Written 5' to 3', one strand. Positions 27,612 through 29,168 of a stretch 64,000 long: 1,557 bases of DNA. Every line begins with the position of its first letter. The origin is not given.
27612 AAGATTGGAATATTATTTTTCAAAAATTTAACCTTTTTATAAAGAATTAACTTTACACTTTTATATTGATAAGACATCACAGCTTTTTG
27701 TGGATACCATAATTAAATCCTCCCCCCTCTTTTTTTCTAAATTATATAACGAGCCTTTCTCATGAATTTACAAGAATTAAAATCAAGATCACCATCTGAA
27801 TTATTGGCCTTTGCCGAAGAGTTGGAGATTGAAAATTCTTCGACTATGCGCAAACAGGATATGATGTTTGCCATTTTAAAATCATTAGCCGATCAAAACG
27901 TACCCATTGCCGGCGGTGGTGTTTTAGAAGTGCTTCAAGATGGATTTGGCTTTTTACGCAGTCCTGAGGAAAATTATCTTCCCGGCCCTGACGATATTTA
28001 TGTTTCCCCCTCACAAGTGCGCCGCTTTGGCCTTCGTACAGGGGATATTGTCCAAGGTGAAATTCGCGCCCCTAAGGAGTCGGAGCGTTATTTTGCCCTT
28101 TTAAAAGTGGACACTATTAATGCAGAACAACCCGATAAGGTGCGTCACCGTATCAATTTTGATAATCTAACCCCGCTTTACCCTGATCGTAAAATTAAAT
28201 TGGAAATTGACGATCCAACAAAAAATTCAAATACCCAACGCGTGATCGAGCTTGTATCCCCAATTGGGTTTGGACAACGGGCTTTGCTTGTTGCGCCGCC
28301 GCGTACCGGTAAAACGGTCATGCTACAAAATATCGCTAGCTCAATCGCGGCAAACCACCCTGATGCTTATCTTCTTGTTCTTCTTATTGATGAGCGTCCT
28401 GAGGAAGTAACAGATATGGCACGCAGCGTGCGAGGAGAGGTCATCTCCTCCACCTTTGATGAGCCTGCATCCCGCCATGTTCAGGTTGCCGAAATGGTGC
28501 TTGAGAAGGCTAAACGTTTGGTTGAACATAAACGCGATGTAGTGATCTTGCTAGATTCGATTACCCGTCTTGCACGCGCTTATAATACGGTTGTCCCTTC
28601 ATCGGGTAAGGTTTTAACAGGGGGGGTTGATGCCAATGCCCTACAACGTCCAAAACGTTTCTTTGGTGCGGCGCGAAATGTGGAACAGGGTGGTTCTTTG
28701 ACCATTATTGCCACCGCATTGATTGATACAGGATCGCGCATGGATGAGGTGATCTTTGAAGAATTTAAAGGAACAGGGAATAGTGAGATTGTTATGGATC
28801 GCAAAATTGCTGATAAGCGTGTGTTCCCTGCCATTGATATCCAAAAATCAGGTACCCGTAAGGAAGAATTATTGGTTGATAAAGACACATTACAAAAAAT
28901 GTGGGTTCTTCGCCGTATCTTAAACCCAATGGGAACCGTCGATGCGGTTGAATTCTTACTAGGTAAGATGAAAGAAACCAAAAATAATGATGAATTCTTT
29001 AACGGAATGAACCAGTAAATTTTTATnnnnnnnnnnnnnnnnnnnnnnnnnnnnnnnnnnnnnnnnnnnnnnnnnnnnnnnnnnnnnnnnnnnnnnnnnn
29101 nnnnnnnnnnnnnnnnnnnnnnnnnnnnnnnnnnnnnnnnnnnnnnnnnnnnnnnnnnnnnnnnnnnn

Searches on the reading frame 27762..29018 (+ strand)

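Call 66: search_protein_families(library=pfam, proteins=[window:27762-29018:+], max_evalue=0.0001)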
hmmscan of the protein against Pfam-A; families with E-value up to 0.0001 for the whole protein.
window:27762-29018:+ (418 aa): 3 families
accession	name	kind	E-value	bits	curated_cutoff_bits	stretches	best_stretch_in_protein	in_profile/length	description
PF07497.18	Rho_RNA_bind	-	3.9e-34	116.7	27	1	52-125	2-73/73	Rho termination factor, RNA-binding domain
PF00006.31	ATP-synt_ab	-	3.1e-26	92.8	29.5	1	159-363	2-211/213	ATP synthase alpha/beta family, nucleotide-binding domain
PF07498.18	Rho_N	-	2.2e-16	60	24.9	1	5-46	1-42/43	Rho termination factor, N-terminal domain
